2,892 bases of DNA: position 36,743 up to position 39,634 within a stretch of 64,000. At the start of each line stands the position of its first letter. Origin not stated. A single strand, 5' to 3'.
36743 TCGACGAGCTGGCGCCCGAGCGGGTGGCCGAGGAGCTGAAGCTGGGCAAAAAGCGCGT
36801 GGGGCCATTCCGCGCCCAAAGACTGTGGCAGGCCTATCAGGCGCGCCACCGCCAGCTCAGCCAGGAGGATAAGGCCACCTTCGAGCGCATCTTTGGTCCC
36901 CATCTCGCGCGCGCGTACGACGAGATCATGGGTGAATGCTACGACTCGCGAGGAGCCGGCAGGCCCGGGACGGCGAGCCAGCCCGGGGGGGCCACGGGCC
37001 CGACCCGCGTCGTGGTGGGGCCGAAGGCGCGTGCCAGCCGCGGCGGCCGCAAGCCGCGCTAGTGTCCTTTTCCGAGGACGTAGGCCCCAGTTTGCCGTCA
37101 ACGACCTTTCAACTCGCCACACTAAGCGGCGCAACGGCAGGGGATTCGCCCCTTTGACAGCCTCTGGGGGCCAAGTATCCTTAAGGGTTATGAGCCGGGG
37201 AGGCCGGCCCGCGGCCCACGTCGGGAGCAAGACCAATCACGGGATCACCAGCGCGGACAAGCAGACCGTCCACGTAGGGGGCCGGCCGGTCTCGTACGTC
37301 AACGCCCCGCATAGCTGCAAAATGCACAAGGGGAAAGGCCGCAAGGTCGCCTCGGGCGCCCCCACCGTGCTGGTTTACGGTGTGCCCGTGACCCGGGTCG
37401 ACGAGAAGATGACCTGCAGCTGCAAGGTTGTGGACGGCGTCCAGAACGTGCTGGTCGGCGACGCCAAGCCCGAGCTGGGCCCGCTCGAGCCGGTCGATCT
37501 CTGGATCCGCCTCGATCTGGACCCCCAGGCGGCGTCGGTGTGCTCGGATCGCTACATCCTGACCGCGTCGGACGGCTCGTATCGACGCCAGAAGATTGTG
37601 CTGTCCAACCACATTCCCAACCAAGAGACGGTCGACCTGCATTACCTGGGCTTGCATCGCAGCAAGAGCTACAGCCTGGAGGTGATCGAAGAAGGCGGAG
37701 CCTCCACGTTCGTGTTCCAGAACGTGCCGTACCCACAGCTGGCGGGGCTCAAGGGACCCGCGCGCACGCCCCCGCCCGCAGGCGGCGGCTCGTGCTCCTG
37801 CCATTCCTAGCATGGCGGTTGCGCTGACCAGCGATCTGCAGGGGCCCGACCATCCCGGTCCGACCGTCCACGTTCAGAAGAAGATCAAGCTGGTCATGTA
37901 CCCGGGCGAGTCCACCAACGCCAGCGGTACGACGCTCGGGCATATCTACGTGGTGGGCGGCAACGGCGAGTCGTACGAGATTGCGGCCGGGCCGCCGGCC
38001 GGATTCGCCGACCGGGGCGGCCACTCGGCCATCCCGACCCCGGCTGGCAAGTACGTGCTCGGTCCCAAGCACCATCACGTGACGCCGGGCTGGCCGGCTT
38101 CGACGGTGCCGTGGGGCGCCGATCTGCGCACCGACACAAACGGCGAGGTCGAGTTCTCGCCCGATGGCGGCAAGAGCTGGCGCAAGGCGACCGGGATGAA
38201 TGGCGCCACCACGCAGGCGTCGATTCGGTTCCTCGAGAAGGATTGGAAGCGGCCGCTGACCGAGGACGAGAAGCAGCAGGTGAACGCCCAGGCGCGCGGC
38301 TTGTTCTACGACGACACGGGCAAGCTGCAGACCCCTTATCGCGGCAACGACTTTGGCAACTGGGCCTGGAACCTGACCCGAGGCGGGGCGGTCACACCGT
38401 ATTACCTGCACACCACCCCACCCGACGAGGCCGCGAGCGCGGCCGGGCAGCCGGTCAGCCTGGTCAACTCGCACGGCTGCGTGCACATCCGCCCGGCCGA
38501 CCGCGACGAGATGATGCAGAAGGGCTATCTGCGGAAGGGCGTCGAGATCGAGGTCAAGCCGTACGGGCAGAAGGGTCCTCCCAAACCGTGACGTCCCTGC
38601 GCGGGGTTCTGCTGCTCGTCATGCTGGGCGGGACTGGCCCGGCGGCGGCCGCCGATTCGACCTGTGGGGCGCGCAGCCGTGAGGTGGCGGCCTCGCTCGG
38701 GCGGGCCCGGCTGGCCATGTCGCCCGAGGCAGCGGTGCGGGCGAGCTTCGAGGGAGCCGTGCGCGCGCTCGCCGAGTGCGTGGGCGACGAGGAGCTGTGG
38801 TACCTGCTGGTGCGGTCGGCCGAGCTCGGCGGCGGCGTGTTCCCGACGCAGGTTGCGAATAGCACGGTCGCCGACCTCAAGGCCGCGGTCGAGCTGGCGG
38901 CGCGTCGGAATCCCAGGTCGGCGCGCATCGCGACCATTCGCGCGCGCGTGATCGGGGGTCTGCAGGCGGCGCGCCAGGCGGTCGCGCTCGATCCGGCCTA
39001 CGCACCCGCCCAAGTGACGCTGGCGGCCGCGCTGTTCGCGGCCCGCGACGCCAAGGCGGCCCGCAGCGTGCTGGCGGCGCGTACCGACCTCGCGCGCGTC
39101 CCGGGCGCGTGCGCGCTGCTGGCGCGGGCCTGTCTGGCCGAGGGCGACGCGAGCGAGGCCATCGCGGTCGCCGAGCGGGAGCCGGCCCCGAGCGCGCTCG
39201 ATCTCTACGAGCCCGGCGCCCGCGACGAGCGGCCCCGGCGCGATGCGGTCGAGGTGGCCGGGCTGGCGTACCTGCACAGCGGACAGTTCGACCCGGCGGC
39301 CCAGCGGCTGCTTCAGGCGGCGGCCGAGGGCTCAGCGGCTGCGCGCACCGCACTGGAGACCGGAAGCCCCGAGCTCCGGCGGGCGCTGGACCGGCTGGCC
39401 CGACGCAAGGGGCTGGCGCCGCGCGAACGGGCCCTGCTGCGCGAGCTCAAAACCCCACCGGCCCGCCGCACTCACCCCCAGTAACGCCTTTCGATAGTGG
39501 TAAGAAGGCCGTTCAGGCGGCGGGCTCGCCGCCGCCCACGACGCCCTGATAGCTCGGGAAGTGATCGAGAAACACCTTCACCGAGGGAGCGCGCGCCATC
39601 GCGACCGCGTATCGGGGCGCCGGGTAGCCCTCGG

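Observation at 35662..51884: Auxiliary T6SS island with membrane-complex and spike genes but no sheath/baseplate genes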

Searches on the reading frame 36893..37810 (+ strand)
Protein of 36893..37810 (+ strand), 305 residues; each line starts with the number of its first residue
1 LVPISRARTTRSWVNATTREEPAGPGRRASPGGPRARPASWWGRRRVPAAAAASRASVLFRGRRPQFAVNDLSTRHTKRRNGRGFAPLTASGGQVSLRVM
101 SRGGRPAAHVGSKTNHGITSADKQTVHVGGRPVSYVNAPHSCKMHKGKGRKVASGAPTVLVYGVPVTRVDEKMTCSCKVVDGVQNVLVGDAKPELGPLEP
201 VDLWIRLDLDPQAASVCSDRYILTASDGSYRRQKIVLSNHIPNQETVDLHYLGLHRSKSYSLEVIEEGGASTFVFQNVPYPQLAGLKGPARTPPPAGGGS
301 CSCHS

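Call 5: search_protein_families(library=pfam, proteins=[window:36893-37810:+], max_evalue=0.01)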
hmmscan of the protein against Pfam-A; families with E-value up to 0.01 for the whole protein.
window:36893-37810:+ (305 aa): 1 family
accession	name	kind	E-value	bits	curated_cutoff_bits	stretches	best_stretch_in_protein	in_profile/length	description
PF05488.18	PAAR_motif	-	3.7e-12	46.7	27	1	111-180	2-69/70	PAAR motif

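Call 9: search_protein_families(library=ncbifam, proteins=[window:36893-37810:+], max_evalue=0.1)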
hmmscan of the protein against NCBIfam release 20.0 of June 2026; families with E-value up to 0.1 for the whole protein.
window:36893-37810:+ (305 aa): 1 family
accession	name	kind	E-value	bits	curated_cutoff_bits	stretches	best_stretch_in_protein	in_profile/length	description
NF033420.0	T6SS_PAAR_dom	equivalog_domain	3.2e-06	27.2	124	1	122-189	25-94/94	type VI secretion system PAAR protein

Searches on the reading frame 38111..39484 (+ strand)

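Call 5: search_protein_families(library=pfam, proteins=[window:38111-39484:+], max_evalue=0.01)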
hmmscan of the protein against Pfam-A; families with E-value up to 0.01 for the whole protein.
window:38111-39484:+ (457 aa): 2 families
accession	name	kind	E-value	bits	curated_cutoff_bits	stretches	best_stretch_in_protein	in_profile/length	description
PF12895.13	ANAPC3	-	0.0013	19.4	27.2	0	298-355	23-80/82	Anaphase-promoting complex, cyclosome, subunit 3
PF14559.12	TPR_19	-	0.0018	19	25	0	284-323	11-50/68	Tetratricopeptide repeat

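Call 9: search_protein_families(library=ncbifam, proteins=[window:38111-39484:+], max_evalue=0.1)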
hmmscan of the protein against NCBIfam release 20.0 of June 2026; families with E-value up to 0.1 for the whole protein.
window:38111-39484:+ (457 aa): 0 families
